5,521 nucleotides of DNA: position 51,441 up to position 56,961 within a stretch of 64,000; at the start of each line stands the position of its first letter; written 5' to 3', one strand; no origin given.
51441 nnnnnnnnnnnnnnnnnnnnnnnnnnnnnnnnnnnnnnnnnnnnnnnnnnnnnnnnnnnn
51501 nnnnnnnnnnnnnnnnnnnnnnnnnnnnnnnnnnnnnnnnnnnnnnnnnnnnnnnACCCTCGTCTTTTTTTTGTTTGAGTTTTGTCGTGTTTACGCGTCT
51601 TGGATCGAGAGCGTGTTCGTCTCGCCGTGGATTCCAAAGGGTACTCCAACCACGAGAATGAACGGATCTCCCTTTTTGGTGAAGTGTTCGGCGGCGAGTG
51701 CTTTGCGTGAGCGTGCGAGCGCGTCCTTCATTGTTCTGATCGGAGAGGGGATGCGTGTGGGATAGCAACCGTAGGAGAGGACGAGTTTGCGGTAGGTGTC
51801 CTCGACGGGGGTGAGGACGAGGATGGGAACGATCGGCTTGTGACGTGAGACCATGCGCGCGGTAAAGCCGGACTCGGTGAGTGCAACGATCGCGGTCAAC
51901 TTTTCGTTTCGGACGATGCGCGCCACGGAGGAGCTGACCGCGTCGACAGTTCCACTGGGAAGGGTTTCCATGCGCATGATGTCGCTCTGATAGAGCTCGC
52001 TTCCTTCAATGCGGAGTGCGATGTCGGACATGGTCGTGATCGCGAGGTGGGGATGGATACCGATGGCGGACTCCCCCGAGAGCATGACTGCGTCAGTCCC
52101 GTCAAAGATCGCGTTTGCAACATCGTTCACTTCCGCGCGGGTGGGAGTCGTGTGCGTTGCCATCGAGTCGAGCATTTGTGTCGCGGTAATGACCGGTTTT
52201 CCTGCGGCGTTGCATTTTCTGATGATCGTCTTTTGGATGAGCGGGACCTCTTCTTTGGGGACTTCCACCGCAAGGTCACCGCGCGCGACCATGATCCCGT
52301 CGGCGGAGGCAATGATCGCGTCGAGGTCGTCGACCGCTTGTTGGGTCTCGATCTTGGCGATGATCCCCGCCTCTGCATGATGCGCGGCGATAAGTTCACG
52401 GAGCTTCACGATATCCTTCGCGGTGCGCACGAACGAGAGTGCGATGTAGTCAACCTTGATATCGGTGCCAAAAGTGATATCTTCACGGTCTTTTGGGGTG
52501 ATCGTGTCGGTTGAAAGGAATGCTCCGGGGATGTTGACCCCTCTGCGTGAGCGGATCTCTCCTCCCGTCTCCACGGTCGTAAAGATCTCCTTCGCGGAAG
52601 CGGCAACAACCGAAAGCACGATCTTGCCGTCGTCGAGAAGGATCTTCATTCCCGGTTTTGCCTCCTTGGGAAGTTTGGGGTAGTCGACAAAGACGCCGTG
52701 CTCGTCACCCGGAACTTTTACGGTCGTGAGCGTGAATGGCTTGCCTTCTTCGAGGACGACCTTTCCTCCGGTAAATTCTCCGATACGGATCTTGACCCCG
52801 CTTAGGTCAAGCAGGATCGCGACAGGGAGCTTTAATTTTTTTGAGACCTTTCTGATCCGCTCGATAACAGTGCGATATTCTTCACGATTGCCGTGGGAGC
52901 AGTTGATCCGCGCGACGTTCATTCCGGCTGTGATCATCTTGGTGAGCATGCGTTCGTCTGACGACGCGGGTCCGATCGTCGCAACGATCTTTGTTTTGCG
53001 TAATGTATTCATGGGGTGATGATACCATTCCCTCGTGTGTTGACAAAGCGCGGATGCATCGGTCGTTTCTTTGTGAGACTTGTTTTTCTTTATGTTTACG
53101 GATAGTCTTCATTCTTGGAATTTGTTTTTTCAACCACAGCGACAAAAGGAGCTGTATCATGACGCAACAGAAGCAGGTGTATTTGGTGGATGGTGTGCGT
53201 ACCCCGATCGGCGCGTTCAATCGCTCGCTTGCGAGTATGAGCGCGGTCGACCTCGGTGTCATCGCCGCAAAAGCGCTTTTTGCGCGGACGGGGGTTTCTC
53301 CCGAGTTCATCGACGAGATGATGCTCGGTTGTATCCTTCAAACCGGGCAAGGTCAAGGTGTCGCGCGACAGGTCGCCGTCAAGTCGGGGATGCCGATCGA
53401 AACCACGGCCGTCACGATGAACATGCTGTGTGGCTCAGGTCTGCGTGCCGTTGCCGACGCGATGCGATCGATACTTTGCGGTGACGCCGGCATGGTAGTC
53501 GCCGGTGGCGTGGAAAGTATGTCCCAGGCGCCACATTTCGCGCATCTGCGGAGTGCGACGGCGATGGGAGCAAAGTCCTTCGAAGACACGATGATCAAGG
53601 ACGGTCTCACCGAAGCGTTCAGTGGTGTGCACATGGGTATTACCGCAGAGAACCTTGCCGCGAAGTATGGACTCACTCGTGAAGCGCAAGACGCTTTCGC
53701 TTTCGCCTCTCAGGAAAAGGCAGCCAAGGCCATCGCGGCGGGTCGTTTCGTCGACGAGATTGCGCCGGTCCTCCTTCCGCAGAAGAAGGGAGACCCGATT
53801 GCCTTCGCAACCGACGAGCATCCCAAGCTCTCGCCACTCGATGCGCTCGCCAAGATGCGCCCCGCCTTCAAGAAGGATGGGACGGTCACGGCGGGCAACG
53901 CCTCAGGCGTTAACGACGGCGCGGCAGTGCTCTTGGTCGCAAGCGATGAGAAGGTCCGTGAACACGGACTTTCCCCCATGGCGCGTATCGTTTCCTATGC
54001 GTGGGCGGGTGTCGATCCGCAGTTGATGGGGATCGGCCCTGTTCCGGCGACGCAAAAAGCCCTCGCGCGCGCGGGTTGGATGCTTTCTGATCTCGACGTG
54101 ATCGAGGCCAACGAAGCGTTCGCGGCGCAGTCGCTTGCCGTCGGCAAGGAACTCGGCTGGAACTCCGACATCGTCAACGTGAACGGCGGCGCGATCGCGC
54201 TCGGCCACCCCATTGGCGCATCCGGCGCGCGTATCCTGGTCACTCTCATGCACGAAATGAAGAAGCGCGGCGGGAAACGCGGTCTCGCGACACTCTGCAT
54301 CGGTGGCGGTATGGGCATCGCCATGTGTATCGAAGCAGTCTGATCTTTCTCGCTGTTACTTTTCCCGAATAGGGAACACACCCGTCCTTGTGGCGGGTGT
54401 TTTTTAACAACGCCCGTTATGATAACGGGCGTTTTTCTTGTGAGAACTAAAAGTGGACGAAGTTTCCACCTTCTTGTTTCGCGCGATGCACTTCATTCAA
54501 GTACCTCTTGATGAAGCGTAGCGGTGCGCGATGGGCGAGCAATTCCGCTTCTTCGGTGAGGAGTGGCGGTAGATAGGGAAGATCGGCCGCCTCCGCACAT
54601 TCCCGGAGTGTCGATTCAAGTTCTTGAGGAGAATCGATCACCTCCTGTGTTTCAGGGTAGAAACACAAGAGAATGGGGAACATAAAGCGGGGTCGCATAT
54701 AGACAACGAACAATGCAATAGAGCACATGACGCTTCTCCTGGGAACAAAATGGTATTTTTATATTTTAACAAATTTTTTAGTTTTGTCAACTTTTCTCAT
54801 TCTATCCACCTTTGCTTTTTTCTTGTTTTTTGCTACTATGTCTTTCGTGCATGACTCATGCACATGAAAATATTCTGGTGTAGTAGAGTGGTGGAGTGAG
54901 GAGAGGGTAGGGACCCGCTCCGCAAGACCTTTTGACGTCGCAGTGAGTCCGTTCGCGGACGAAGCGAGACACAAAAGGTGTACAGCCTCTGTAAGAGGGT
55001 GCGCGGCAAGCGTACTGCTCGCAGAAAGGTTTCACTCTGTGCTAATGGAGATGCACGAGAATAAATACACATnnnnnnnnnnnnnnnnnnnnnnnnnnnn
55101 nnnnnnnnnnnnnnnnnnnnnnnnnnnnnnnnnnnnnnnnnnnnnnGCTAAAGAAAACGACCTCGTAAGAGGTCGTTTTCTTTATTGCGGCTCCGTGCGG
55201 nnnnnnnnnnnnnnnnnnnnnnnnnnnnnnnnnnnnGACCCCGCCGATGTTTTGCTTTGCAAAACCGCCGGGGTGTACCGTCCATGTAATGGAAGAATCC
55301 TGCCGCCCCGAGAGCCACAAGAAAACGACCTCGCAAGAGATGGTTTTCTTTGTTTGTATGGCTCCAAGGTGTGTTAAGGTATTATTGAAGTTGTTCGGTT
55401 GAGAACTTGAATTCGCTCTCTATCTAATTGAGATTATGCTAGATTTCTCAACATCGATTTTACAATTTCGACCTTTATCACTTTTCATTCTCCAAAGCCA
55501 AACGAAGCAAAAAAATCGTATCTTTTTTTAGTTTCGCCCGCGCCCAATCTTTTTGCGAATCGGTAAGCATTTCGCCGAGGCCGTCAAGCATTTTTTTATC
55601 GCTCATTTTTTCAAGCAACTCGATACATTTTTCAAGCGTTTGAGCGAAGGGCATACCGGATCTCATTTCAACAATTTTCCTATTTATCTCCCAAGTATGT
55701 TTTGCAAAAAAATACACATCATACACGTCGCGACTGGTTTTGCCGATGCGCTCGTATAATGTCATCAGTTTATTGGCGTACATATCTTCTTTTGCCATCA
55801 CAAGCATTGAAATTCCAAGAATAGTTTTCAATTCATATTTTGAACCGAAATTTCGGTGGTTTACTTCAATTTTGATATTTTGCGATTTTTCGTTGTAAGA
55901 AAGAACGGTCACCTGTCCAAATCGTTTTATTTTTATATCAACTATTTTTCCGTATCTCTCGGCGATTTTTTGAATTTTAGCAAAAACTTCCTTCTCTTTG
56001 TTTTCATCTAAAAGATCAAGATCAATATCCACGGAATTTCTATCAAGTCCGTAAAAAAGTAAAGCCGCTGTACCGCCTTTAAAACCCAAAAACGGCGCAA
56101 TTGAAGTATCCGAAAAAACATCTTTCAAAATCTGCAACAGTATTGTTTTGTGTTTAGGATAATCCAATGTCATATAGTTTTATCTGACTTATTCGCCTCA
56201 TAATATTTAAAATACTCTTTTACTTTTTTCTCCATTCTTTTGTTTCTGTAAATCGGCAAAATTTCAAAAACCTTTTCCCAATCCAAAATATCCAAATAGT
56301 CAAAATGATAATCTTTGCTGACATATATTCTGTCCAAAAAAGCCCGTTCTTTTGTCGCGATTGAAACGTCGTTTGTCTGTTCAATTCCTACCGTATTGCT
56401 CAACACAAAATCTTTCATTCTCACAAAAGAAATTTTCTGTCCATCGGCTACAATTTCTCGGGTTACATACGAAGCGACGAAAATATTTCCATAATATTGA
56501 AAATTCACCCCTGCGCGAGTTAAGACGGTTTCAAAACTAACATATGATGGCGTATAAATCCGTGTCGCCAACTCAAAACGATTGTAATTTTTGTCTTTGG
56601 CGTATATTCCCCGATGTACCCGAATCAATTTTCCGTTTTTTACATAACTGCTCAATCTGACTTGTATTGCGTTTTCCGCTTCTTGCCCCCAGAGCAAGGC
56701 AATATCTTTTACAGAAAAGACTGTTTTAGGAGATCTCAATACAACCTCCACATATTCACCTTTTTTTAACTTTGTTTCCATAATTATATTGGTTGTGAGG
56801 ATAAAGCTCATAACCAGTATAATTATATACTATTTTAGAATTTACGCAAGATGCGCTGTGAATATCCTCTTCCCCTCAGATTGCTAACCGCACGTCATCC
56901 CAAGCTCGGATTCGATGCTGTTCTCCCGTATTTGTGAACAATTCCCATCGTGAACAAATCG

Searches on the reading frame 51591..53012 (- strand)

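Call 33: search_protein_families(library=pfam, proteins=[window:51591-53012:-])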
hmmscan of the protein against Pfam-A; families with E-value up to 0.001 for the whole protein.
window:51591-53012:- (473 aa): 3 families
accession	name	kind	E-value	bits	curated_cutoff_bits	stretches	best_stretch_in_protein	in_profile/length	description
PF00224.27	PK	-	1.9e-115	385.9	30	1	5-325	2-328/328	Pyruvate kinase, barrel domain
PF02887.21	PK_C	-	4.9e-27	94.7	28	1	357-470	1-113/114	Pyruvate kinase, alpha/beta domain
PF03328.21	HpcH_HpaI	-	9.7e-05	22.2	25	1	178-288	77-195/221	HpcH/HpaI aldolase/citrate lyase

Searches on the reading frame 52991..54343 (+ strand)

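Call 33: search_protein_families(library=pfam, proteins=[window:52991-54343:+])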
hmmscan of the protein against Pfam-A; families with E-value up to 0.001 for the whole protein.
window:52991-54343:+ (450 aa): 4 families
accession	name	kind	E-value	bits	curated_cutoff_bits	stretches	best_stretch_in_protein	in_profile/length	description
PF00108.29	Thiolase_N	-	9.2e-91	304.2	26.4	1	63-319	1-259/260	Thiolase, N-terminal domain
PF02803.24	Thiolase_C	-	1.2e-52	177.2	27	1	328-448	2-122/123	Thiolase, C-terminal domain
PF00109.32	ketoacyl-synt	-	2.2e-05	24.6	20.8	1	136-194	163-221/252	Beta-ketoacyl synthase, N-terminal domain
PF22691.2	Thiolase_C_1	-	0.00066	19.9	28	0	353-389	23-59/144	Thiolase C-terminal domain-like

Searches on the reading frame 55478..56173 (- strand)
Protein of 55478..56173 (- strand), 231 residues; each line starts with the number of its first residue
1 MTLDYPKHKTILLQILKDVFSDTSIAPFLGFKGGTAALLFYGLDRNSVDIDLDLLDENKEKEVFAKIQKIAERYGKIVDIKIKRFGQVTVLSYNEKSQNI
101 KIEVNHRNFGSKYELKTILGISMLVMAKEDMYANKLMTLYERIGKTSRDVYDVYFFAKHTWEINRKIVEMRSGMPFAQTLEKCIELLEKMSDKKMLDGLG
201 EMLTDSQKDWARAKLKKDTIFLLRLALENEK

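Call 34: search_protein_families(library=pfam, proteins=[window:55478-56173:-])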
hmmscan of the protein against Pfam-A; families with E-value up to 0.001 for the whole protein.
window:55478-56173:- (231 aa): 1 family
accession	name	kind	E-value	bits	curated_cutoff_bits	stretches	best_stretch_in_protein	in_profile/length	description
PF08843.17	AbiEii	-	6.6e-17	62.7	22.5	1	15-165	2-177/238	Nucleotidyl transferase AbiEii toxin, Type IV TA system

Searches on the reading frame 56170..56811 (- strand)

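Call 34: search_protein_families(library=pfam, proteins=[window:56170-56811:-])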
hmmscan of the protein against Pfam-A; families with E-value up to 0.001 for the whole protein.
window:56170-56811:- (213 aa): 1 family
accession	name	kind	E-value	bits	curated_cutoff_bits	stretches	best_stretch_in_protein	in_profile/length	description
PF13338.12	AbiEi_4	-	0.00021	21.8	25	1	31-71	13-47/49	Transcriptional regulator, AbiEi antitoxin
